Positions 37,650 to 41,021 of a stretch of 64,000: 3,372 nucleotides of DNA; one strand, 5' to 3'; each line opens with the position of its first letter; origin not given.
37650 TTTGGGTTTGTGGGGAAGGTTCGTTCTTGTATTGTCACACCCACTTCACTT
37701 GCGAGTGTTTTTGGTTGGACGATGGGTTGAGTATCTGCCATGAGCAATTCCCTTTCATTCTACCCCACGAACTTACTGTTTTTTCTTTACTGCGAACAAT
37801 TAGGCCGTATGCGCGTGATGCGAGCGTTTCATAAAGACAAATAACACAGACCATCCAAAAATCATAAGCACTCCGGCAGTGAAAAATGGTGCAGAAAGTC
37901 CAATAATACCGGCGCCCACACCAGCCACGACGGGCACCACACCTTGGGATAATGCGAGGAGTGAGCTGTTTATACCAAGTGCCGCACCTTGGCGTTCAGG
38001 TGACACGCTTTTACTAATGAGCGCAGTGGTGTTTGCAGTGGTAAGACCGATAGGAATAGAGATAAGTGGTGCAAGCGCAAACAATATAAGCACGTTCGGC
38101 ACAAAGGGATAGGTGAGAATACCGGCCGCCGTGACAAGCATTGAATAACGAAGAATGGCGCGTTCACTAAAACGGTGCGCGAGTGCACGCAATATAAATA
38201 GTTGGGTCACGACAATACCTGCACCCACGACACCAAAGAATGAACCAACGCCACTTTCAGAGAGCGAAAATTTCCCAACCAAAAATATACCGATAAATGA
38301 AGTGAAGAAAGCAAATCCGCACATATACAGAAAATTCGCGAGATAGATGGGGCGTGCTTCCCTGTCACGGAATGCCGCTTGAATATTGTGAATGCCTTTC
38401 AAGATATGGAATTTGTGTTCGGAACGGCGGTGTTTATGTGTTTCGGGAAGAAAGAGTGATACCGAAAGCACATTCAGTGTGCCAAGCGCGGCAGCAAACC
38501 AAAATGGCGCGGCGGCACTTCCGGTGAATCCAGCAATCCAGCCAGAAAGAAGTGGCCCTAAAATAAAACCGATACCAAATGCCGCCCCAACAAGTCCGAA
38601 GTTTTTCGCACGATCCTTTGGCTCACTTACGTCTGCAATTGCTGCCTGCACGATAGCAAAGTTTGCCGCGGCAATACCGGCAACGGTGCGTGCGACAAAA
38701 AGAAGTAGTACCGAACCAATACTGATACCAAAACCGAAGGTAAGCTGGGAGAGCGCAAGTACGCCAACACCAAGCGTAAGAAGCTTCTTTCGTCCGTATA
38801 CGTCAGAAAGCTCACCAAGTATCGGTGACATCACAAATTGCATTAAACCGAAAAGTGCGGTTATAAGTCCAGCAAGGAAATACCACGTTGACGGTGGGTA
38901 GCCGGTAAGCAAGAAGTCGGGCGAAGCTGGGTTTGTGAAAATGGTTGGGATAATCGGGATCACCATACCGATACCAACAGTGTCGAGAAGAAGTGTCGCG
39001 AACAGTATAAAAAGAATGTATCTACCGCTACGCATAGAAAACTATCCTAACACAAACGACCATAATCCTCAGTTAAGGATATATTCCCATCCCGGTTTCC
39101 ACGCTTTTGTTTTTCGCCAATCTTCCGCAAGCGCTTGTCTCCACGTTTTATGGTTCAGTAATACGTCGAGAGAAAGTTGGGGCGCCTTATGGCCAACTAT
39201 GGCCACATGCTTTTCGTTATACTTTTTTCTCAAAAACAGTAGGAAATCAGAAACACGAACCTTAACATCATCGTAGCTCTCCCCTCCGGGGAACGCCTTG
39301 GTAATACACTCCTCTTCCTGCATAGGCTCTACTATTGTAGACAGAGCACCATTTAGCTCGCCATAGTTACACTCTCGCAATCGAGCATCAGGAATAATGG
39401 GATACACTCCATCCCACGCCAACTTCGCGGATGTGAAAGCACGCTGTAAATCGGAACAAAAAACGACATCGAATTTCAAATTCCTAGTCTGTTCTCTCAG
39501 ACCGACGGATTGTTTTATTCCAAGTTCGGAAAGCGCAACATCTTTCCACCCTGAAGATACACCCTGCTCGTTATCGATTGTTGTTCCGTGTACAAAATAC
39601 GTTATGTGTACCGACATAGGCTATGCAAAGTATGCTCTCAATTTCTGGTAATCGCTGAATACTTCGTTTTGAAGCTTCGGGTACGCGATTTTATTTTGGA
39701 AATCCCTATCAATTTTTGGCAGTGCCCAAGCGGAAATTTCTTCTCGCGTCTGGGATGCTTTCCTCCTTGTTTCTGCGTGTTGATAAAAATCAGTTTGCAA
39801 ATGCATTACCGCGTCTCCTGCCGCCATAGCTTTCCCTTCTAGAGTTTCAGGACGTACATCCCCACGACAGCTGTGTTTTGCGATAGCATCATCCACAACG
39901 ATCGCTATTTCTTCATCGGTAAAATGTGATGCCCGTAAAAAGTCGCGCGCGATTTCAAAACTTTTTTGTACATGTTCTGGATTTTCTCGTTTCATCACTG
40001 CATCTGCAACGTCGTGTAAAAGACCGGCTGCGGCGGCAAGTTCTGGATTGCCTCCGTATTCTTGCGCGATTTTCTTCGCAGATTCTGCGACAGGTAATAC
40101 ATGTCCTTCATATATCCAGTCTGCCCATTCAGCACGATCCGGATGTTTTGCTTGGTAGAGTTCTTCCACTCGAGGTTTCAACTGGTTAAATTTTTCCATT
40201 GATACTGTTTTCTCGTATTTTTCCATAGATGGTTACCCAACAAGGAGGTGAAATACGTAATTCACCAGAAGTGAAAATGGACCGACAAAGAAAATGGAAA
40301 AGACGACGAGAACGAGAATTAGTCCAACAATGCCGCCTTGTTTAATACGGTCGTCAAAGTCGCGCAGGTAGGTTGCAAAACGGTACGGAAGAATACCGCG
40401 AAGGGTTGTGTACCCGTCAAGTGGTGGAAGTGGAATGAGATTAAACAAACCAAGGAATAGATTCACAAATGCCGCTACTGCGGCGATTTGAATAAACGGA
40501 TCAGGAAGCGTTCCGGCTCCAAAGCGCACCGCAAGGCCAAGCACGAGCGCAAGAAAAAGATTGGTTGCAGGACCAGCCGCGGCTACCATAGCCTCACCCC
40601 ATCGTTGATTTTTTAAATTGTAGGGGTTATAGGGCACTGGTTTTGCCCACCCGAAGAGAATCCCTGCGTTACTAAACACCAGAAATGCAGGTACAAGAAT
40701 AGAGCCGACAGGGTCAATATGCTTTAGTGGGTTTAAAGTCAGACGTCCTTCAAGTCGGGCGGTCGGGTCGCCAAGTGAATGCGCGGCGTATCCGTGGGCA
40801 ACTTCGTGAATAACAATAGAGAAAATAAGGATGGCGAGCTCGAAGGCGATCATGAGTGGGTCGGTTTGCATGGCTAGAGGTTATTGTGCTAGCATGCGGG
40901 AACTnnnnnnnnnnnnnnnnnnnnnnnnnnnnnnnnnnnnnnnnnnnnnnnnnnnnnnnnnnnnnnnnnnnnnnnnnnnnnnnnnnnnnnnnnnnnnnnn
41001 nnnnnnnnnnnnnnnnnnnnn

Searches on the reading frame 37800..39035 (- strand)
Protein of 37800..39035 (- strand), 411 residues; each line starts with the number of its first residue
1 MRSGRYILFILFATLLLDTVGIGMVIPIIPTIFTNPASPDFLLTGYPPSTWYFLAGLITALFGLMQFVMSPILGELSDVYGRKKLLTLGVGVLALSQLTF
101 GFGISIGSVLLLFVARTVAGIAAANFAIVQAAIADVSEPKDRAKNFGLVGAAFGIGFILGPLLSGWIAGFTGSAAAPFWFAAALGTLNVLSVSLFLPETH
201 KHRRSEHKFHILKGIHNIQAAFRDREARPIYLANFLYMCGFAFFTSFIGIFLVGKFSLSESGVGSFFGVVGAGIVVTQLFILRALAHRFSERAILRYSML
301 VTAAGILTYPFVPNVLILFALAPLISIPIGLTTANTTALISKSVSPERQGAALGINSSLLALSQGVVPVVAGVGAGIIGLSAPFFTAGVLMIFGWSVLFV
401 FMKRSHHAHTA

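Call 59: search_protein_families(library=pfam, proteins=[window:37800-39035:-], max_evalue=0.01)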
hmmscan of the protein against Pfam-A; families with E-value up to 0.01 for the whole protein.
window:37800-39035:- (411 aa): 4 families
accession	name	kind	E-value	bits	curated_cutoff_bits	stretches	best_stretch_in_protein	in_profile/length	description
PF07690.21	MFS_1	-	2.6e-47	161.9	33.4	2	11-223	1-201/347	Major Facilitator Superfamily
PF12832.13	MFS_1_like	-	1.2e-12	48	25.2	1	55-372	36-359/373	MFS_1 like family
PF06779.20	MFS_4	-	3.5e-08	33.6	26.3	1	88-394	63-359/364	Uncharacterised MFS-type transporter YbfB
PF00083.30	Sugar_tr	-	0.0002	20.8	22.3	1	55-199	48-194/452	Sugar (and other) transporter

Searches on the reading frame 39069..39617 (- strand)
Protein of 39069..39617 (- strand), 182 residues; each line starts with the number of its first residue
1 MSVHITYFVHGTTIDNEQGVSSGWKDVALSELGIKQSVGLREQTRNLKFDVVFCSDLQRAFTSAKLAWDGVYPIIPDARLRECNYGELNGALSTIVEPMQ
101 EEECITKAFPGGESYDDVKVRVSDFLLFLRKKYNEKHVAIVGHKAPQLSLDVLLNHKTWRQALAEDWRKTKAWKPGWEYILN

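Call 59: search_protein_families(library=pfam, proteins=[window:39069-39617:-], max_evalue=0.01)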
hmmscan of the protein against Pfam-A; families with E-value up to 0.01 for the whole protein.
window:39069-39617:- (182 aa): 1 family
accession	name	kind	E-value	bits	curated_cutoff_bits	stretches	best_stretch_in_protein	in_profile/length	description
PF00300.27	His_Phos_1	-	6.1e-28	98.3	21.7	1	10-146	6-150/194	Histidine phosphatase superfamily (branch 1)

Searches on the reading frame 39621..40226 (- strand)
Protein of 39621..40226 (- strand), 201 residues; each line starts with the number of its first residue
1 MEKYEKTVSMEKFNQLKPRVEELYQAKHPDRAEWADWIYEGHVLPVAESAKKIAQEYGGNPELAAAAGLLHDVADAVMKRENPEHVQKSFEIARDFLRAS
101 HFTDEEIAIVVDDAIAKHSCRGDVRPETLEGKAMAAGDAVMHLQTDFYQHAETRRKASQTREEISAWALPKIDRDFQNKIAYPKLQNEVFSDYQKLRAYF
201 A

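Call 59: search_protein_families(library=pfam, proteins=[window:39621-40226:-], max_evalue=0.01)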
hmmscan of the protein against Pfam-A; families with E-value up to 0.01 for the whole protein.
window:39621-40226:- (201 aa): 2 families
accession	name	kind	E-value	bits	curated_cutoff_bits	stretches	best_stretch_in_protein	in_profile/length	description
PF01966.28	HD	-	7.4e-12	46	22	1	41-139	3-112/116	HD domain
PF08668.18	HDOD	-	2.7e-06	27.4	22.9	1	42-95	98-152/196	HDOD domain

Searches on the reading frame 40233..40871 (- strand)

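Call 24: search_protein_families(library=pfam, proteins=[window:40233-40871:-], max_evalue=0.01)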
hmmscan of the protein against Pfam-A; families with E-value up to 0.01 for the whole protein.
window:40233-40871:- (212 aa): 1 family
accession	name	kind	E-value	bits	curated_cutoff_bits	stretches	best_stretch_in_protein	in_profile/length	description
PF02163.28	Peptidase_M50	-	6.6e-12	45.7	27.2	2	126-163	159-196/221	Peptidase family M50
